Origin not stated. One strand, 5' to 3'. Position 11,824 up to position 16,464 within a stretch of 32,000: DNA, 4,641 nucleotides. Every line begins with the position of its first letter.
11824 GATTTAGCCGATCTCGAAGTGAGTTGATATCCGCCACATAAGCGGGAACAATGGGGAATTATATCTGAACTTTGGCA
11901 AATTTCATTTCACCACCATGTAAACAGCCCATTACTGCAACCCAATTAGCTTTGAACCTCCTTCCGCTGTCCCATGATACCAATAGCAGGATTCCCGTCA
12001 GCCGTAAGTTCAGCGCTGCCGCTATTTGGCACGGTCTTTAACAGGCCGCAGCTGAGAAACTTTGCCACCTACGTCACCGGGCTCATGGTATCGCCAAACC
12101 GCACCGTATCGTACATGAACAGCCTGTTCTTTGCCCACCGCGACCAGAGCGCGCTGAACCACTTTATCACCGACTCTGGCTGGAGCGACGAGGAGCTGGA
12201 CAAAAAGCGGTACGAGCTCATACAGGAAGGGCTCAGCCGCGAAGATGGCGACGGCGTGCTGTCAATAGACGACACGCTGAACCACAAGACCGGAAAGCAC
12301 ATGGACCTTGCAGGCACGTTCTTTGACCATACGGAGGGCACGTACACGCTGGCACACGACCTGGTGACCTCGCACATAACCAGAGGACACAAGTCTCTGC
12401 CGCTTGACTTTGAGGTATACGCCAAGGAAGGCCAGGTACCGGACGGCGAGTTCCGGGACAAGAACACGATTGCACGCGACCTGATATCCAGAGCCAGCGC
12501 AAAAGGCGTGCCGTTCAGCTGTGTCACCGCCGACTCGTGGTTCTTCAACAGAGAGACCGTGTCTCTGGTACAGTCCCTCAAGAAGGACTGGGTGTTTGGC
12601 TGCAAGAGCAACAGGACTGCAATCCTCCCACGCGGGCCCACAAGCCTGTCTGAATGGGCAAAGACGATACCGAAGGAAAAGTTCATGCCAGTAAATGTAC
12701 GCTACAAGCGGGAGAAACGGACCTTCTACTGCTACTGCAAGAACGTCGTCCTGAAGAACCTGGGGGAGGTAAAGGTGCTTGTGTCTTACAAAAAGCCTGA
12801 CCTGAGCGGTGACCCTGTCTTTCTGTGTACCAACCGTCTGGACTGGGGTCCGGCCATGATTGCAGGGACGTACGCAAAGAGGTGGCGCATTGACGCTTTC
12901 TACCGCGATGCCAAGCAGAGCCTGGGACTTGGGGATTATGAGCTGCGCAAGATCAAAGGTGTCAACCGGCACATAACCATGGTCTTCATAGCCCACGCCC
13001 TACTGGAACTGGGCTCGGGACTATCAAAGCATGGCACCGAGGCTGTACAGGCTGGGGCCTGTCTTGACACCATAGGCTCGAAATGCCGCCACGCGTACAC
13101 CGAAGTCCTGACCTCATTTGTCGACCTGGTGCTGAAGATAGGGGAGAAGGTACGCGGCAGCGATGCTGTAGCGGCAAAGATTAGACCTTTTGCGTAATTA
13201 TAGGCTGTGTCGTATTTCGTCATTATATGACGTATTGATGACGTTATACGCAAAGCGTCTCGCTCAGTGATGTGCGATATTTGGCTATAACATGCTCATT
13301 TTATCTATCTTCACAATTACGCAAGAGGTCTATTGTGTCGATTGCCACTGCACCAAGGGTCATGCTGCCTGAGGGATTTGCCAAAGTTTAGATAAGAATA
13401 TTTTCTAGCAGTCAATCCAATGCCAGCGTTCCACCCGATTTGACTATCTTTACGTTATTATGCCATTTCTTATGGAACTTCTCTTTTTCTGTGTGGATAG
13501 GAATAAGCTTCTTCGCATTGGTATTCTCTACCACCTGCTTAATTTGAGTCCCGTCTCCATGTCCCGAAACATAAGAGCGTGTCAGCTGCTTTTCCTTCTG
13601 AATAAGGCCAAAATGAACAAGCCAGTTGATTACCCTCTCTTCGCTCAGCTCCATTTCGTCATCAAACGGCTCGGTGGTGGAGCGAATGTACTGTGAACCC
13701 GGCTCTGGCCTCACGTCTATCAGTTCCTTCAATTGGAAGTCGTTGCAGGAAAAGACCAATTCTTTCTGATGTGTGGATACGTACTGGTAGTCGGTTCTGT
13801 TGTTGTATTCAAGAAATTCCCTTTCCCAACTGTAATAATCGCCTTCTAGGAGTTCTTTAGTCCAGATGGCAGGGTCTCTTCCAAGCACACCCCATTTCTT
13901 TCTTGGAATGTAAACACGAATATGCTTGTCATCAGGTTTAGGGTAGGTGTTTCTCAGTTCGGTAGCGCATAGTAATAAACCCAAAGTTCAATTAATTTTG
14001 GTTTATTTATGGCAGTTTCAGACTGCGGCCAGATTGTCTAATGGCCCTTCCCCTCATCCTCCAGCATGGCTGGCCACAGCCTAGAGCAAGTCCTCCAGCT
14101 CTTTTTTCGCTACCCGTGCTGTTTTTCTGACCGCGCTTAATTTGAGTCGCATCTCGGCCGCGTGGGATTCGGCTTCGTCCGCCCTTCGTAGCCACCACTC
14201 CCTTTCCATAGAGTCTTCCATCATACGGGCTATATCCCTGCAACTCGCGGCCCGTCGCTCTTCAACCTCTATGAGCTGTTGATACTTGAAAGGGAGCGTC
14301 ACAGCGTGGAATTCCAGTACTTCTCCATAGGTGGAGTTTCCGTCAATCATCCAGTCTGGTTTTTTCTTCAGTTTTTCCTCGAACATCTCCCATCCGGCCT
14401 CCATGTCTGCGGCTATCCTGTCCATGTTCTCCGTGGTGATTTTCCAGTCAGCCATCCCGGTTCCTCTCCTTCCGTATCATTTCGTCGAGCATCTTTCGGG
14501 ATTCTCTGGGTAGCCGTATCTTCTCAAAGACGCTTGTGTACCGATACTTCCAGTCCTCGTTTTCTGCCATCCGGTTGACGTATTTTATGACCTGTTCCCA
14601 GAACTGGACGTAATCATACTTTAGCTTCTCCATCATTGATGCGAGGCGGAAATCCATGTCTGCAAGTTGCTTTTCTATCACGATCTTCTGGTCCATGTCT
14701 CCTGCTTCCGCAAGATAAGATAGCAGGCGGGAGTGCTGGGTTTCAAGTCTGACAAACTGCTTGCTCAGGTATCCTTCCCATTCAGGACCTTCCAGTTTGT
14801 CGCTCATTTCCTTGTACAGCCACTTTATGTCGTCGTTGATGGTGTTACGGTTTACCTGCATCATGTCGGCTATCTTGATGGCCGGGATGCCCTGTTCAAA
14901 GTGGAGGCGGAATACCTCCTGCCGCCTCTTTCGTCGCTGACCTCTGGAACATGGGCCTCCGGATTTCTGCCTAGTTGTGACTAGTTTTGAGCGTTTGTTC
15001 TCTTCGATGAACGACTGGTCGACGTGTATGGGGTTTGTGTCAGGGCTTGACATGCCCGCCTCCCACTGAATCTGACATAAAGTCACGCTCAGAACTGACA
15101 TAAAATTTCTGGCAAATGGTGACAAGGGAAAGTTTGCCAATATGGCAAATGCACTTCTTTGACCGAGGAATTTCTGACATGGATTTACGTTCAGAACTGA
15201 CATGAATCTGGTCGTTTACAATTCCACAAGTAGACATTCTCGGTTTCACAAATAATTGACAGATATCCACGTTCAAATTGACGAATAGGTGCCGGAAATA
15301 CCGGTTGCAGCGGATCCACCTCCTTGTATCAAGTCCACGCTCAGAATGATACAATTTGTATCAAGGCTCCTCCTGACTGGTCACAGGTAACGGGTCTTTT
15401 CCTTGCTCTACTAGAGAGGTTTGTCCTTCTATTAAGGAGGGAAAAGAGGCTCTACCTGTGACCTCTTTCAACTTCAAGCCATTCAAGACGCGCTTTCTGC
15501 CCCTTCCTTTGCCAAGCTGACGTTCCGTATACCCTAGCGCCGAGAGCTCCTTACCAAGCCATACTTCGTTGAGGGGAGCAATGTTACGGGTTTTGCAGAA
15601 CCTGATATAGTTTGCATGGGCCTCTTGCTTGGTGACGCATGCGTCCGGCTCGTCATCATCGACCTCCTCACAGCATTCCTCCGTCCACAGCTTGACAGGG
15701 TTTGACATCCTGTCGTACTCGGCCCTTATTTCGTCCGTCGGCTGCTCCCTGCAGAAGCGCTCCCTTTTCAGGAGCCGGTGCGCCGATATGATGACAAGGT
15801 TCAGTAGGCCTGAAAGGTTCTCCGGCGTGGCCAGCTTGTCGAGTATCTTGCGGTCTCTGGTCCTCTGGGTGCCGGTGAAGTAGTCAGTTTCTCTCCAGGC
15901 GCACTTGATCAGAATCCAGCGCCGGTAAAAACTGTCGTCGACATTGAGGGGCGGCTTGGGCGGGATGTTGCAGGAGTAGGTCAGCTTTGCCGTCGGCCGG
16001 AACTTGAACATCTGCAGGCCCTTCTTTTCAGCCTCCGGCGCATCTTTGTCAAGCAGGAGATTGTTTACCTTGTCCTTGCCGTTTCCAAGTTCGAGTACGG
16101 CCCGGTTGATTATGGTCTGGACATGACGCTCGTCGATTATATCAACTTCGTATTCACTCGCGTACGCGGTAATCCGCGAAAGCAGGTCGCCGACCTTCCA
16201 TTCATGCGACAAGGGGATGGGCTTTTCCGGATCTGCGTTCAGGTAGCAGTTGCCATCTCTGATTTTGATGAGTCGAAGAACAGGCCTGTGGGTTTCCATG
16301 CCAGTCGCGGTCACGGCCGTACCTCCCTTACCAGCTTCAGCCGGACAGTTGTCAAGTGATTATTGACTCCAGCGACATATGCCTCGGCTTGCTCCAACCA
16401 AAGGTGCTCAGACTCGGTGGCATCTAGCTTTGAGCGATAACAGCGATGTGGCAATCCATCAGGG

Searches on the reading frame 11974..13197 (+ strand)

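Call 9: search_protein_families(library=pfam, proteins=[window:11974-13197:+], max_evalue=0.001)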
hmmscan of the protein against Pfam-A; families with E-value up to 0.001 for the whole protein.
window:11974-13197:+ (407 aa): 2 families
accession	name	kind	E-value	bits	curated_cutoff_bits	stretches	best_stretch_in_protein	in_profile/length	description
PF13546.12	DDE_5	-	9.1e-20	71.8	27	1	21-218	5-216/272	DDE superfamily endonuclease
PF01609.27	DDE_Tnp_1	-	9.6e-05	22.7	23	1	177-342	75-199/200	Transposase DDE domain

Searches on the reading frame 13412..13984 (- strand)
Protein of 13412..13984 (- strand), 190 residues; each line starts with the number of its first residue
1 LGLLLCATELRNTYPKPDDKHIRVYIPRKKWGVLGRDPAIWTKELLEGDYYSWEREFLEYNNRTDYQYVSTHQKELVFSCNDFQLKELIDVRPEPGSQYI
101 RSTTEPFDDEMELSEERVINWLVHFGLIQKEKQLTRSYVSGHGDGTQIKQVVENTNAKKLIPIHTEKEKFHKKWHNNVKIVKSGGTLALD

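Call 9: search_protein_families(library=pfam, proteins=[window:13412-13984:-], max_evalue=0.001)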
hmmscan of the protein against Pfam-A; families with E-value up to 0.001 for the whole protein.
window:13412-13984:- (190 aa): 1 family
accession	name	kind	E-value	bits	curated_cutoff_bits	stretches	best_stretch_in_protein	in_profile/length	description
PF07521.17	RMMBL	-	3.3e-05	24.2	21.6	1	139-169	14-44/63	Zn-dependent metallo-hydrolase RNA specificity domain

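Call 74: search_protein_families(library=padloc, proteins=[window:13412-13984:-], max_evalue=0.00001)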
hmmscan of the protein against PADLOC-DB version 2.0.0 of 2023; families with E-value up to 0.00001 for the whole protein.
window:13412-13984:- (190 aa): 0 families

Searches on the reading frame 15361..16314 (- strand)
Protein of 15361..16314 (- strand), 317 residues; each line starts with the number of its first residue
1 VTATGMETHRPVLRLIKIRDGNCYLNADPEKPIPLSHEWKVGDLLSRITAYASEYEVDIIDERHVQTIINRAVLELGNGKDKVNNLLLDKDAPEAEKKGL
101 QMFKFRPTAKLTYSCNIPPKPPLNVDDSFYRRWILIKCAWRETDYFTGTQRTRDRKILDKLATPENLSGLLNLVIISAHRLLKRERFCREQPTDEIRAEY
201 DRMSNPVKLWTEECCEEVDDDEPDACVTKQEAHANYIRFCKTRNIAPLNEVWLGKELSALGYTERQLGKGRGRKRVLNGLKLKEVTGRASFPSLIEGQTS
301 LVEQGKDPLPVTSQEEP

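Call 9: search_protein_families(library=pfam, proteins=[window:15361-16314:-], max_evalue=0.001)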
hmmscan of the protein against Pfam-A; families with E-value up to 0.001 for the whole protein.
window:15361-16314:- (317 aa): 1 family
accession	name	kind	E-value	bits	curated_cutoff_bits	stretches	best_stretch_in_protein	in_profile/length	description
PF02257.21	RFX_DNA_binding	-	0.00021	22.3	27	1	209-258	6-51/79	RFX DNA-binding domain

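Call 74: search_protein_families(library=padloc, proteins=[window:15361-16314:-], max_evalue=0.00001)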
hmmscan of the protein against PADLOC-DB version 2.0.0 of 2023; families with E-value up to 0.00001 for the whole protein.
window:15361-16314:- (317 aa): 0 families
